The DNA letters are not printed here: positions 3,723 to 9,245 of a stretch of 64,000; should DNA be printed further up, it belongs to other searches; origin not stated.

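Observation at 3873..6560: Dockerin-like N-terminus plus CARDB-like repeat array plus duplicated Cys-rich modules in a 1741-aa secreted protein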

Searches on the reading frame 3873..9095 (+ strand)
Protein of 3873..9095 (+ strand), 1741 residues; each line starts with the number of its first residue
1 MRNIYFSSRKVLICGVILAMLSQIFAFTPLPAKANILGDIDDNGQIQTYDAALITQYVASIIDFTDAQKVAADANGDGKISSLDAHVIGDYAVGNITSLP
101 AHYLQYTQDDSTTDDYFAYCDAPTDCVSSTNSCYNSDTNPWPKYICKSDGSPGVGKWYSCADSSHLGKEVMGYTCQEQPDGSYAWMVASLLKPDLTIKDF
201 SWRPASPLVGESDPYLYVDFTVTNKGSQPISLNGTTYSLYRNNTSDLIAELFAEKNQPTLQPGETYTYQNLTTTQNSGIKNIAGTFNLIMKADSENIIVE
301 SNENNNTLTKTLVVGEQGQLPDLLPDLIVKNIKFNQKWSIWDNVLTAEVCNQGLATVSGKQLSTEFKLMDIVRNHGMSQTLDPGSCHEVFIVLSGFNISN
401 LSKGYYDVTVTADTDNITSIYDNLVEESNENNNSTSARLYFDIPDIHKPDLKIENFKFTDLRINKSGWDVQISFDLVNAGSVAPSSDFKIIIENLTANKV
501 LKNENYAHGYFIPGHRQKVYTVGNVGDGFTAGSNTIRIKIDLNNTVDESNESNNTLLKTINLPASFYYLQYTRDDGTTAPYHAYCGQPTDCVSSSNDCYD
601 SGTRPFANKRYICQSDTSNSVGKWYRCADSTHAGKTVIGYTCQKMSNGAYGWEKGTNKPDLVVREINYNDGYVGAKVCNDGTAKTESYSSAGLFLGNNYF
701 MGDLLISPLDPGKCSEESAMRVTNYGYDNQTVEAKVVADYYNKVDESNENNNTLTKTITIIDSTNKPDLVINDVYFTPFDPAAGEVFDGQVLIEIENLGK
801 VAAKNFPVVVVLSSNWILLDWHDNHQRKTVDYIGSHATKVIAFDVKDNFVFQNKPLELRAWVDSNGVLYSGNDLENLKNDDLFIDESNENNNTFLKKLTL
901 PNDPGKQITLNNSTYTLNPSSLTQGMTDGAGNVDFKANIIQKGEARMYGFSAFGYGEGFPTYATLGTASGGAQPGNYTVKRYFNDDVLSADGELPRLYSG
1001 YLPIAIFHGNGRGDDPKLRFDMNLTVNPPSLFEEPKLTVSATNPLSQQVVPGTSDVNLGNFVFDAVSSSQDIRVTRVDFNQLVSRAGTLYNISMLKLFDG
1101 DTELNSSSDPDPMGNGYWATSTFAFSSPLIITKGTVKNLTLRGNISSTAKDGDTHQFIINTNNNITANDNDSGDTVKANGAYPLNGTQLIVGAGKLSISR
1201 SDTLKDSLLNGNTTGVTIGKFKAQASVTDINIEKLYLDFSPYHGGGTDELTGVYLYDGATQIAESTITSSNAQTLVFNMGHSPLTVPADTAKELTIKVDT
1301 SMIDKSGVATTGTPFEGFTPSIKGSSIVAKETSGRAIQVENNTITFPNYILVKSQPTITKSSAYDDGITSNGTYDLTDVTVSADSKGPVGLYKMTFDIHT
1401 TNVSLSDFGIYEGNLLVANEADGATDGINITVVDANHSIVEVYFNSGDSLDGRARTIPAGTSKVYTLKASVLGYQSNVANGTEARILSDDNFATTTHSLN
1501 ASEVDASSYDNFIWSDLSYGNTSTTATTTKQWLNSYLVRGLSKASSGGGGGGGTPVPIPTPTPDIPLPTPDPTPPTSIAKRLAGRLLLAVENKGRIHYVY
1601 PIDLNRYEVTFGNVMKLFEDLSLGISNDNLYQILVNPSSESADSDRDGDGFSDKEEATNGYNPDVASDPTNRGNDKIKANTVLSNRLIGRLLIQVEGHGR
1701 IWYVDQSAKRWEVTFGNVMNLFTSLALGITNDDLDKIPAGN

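Call 5: search_protein_families(library=pfam, proteins=[window:3873-9095:+], max_evalue=1)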
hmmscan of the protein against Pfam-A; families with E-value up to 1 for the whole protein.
window:3873-9095:+ (1741 aa): 7 families
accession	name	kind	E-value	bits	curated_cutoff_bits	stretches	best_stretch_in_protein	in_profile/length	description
PF07705.17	CARDB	-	1.1e-31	109.5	22.7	4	668-756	18-101/101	CARDB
PF00404.24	Dockerin_1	-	1.3e-09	38.6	22.9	1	37-88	1-52/57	Dockerin type I domain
PF11611.13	DUF4352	-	0.00014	22.6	25.9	1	214-265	36-92/122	Domain of unknown function (DUF4352)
PF18884.5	TSP3_bac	-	0.0002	21.6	25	1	1645-1660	1-16/22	Bacterial TSP3 repeat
PF21633.3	MOV-10_Ig-like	-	0.00085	19.9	27.4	1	217-292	35-110/126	Helicase MOV-10, Ig-like domain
PF04379.20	DUF525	-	0.015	15.9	27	1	221-287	18-84/87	ApaG domain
PF13202.12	EF-hand_5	-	0.35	10.9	25.9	1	71-81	7-17/25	EF hand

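Call 6: search_protein_families(library=ncbifam, proteins=[window:3873-9095:+], max_evalue=1)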
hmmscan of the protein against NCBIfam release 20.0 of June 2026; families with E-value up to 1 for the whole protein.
window:3873-9095:+ (1741 aa): 3 families
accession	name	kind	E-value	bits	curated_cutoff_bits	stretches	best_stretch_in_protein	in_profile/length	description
NF002241.0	PRK01146.2-5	equivalog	0.071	13.2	128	0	419-454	26-61/100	DNA-directed RNA polymerase subunit L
NF002581.0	PRK02234.1-2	equivalog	0.1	12.4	154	1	825-847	58-80/170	Holliday junction resolvase RecU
NF003967.1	PRK05461.1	equivalog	0.12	12.2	106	1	220-295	31-105/123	Co2+/Mg2+ efflux protein ApaG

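Call 16: find_related_loci(query=window:3873-9095:+, collection=genome_contigs, flank=10000)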
Query window:3873-9095:+ (1741 aa) in genome_contigs; peptide patterns used: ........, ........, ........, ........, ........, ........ (x = any residue, [..] = any of these).
15 stretches matched a pattern; 1 encode a relative of the query (tblastn E <= 1e-3); 1 distinct loci.
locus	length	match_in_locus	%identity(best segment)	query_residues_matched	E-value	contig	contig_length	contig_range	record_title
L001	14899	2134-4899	28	1164-1542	1e-13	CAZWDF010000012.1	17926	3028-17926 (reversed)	MAG TPA_asm: uncultured Candidatus Saccharibacteria bacterium isolate binchicken_co283_202 genome assembly, contig: NODE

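Call 39: search_solved_structures(query=window:3873-9095:+, max_evalue=0.01, show_alignments=2)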
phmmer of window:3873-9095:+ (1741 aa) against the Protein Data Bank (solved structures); distinct sequences matched with E-value up to 0.01: 12.
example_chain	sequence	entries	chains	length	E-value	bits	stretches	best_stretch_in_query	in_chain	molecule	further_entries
8x3a_A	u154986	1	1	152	1.9e-09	38.7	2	37-101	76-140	Serine protease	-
8x39_A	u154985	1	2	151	1.9e-09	38.7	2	37-101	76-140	Serine protease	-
4uyq_B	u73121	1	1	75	5.4e-08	33.9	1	36-101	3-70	Cellulosomal scaffoldin adaptor protein B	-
4uyp_B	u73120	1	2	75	6.8e-07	30.2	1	36-101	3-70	Cellulosomal scaffoldin adaptor protein B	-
5nrk_B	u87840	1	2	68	8.9e-05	23.2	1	38-98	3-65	DocCel5: Type I dockerin repeat domain from A. cellulolyticus family 5 endoglucanase WP_01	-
4fl4_A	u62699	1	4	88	0.0001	23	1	36-100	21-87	Glycoside hydrolase family 9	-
2yik_A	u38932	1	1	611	0.0007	20.2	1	28-100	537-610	ENDOGLUCANASE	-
1daq_A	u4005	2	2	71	0.0019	18.8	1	35-100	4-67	ENDOGLUCANASE SS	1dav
2mte_A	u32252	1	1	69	0.0021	18.7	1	35-100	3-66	Cellulose 1,4-beta-cellobiosidase (reducing end) CelS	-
5nrm_B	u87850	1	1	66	0.0028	18.2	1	38-98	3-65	DocCel5: Type I dockerin repeat domain from A. cellulolyticus family 5 endoglucanase WP_01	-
8ajy_B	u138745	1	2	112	0.0053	17.3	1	36-119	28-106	Dockerin from ScaH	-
6kg9_A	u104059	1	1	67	0.0096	16.4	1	33-85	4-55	And cellulose-binding endoglucanase family 9 CelL ortholog dockerin domain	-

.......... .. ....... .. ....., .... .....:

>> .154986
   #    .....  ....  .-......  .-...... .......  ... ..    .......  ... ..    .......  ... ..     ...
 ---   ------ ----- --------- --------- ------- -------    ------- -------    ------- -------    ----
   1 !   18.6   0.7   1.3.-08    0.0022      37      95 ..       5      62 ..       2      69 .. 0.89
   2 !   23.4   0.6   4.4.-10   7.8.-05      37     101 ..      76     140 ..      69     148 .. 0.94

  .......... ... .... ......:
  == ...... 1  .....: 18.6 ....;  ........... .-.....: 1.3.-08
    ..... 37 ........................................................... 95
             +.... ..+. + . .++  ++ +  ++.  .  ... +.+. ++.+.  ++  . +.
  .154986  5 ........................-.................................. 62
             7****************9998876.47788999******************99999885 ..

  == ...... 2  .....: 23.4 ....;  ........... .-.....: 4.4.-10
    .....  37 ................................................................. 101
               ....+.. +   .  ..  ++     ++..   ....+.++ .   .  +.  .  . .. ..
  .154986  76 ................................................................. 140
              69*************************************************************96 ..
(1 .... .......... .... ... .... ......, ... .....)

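Call 41: find_encoding_contigs(protein=window:3873-9095:+, flank=10000, max_places=6)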
Protein window:3873-9095:+ (1741 aa): no gene with exactly this product is on record in the collection.

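Call 71: search_protein_families(library=pfam, proteins=[L001:1357-4923:+], max_evalue=0.001)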
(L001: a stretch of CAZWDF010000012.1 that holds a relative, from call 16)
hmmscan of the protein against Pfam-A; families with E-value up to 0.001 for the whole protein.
L001:1357-4923:+ (1189 aa): 0 families
